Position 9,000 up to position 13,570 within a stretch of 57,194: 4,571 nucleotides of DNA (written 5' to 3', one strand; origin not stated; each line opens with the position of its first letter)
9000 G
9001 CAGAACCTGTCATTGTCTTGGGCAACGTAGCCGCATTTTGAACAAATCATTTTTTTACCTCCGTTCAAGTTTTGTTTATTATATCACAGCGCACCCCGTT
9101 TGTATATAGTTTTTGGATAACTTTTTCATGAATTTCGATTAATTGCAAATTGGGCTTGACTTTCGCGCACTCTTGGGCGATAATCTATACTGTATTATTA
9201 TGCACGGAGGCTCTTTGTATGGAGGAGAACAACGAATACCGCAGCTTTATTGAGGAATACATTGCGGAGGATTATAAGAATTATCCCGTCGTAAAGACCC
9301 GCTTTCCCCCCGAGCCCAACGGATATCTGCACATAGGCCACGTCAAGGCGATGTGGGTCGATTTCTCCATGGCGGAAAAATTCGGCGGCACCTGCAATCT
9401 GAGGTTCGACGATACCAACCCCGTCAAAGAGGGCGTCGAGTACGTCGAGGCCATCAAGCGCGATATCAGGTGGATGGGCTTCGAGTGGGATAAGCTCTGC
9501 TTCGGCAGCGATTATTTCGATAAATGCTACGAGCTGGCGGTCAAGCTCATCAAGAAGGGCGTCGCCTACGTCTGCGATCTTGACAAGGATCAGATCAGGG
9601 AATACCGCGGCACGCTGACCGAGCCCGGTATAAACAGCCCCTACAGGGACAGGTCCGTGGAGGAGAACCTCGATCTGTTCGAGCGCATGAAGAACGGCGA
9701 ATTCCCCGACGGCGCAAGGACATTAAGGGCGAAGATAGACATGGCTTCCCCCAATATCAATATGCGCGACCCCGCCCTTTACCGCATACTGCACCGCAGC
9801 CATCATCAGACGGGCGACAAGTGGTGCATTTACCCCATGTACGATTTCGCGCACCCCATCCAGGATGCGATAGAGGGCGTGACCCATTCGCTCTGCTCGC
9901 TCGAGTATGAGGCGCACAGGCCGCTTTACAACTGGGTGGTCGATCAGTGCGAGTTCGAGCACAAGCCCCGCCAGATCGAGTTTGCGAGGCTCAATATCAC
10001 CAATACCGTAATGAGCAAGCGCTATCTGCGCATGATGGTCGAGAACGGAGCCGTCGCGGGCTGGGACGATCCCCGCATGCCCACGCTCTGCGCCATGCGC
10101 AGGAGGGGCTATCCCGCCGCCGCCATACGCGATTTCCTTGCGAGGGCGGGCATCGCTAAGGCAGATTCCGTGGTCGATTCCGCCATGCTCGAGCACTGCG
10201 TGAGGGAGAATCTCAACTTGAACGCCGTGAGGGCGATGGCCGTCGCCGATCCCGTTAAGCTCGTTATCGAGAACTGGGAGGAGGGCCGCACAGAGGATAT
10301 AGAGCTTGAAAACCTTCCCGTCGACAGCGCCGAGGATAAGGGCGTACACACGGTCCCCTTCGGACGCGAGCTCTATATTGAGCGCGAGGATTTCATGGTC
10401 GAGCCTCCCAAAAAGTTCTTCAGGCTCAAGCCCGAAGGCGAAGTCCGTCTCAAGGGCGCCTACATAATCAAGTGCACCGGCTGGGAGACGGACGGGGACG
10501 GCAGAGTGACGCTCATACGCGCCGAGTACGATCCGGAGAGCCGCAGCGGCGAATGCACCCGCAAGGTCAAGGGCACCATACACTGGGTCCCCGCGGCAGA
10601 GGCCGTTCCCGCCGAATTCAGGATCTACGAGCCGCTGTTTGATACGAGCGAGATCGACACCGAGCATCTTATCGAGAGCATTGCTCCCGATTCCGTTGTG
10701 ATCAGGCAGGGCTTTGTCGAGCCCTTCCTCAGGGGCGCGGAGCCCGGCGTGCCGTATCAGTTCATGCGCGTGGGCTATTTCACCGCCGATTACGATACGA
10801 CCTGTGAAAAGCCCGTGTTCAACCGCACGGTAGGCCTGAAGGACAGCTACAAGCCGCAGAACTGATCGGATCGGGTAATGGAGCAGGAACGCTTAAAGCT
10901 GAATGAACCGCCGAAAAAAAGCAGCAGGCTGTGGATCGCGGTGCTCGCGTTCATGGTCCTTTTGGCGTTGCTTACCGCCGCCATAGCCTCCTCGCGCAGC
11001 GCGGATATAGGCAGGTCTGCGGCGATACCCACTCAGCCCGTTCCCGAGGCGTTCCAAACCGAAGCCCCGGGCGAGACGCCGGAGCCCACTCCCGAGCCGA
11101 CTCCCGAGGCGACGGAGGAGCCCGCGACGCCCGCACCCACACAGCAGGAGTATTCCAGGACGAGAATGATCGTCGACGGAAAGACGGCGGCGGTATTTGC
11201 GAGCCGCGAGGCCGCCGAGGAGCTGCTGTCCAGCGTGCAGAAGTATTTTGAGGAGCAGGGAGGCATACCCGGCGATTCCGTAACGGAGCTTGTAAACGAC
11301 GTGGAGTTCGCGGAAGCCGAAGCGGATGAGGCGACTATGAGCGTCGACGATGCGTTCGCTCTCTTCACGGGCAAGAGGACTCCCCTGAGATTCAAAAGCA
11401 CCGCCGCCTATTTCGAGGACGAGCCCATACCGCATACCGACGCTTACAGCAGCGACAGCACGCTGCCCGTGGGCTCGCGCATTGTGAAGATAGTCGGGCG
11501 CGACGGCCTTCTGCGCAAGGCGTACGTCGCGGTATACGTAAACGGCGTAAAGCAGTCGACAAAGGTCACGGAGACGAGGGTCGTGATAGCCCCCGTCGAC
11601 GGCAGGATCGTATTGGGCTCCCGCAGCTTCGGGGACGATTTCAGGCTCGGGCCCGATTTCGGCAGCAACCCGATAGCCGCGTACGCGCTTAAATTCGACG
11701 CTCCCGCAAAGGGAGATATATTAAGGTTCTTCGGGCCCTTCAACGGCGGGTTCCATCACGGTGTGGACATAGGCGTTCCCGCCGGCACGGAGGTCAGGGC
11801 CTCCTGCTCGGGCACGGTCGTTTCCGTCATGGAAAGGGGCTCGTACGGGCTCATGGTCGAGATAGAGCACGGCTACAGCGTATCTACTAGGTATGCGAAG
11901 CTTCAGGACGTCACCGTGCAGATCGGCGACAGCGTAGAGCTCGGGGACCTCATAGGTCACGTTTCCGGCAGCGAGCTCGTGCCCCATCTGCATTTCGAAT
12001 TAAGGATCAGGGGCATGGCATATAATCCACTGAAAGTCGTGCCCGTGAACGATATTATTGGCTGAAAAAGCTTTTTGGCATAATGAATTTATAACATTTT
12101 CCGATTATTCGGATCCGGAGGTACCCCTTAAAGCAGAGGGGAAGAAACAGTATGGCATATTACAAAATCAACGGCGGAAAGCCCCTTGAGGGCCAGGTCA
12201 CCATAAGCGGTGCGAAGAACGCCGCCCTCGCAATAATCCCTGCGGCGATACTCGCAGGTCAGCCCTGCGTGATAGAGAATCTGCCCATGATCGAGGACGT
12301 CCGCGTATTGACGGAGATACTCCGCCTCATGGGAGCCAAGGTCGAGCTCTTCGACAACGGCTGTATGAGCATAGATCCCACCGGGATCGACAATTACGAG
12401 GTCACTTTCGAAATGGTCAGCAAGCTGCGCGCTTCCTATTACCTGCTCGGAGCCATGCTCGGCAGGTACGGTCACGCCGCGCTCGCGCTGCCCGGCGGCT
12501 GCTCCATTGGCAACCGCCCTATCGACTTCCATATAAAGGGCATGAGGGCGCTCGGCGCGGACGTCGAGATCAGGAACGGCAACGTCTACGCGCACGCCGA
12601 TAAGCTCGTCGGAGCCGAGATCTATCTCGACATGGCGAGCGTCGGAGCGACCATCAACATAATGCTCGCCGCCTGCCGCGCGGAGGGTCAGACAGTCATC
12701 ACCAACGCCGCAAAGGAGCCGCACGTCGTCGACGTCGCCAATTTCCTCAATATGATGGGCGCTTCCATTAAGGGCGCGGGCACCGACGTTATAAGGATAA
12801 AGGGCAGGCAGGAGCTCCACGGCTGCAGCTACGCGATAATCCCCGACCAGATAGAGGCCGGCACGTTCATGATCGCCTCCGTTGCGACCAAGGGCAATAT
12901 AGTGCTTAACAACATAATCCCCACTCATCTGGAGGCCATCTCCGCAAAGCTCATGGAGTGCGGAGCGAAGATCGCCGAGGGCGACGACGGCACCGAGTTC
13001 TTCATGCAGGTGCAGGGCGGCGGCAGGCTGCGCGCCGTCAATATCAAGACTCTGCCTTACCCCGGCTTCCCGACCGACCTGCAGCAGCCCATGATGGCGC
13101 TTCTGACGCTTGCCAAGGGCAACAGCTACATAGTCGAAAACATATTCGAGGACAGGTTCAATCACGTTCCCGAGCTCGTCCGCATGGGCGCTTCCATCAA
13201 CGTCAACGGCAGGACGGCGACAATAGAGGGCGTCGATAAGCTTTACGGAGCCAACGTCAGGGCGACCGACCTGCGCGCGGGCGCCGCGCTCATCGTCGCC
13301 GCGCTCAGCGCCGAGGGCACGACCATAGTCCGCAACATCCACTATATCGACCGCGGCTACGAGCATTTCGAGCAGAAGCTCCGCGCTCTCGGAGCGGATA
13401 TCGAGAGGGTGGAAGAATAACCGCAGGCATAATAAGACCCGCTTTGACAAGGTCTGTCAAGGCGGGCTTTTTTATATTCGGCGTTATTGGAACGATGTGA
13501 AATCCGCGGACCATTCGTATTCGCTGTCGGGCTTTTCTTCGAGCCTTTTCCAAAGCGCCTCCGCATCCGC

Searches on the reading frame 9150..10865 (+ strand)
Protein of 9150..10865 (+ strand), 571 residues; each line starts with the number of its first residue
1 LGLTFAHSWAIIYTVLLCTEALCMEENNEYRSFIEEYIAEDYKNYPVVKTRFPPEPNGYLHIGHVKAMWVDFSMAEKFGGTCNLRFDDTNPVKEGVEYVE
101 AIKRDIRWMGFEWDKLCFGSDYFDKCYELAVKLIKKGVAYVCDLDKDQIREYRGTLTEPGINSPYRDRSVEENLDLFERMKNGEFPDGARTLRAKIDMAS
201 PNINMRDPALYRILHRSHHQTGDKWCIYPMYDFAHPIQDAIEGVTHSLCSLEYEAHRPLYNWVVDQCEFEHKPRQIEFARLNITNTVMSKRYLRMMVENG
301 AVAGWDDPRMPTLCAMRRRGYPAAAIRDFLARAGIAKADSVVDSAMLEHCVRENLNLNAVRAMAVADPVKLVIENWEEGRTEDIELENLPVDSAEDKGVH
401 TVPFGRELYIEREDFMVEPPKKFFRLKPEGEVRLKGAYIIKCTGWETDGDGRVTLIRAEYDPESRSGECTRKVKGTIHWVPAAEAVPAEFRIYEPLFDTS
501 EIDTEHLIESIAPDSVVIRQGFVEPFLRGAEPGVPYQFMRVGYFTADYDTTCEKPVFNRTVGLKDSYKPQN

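Call 64: search_protein_families(library=pfam, proteins=[window:9150-10865:+], max_evalue=0.00001)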
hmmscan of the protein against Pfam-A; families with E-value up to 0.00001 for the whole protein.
window:9150-10865:+ (571 aa): 3 families
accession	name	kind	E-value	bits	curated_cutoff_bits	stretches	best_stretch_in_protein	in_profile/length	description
PF00749.27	tRNA-synt_1c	-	5.3e-105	351.2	23.4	1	48-356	2-313/314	tRNA synthetases class I (E and Q), catalytic domain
PF03950.23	tRNA-synt_1c_C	-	4.2e-25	88.2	23.9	1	359-461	1-91/91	tRNA synthetases class I (E and Q), anti-codon binding domain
PF20974.2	tRNA-synt_1c_C2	-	4.6e-18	66.1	23.9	1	476-547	1-69/69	tRNA synthetases class I (E and Q), anti-codon binding domain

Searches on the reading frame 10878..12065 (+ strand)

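Call 64: search_protein_families(library=pfam, proteins=[window:10878-12065:+], max_evalue=0.00001)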
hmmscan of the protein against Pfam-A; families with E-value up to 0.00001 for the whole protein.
window:10878-12065:+ (395 aa): 2 families
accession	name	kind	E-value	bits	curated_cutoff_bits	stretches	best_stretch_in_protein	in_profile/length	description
PF01551.29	Peptidase_M23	-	8.7e-25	87.2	28.7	1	292-384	2-96/96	Peptidase family M23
PF07501.17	G5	-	4.3e-11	43.3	23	1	180-247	6-73/75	G5 domain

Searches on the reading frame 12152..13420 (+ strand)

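Call 65: search_protein_families(library=pfam, proteins=[window:12152-13420:+], max_evalue=0.00001)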
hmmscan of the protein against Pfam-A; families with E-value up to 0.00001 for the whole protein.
window:12152-13420:+ (422 aa): 1 family
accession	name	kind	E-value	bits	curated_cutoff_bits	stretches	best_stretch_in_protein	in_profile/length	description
PF00275.25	EPSP_synthase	-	6.7e-106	354.9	22.8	1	7-410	2-417/417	EPSP synthase (3-phosphoshikimate 1-carboxyvinyltransferase)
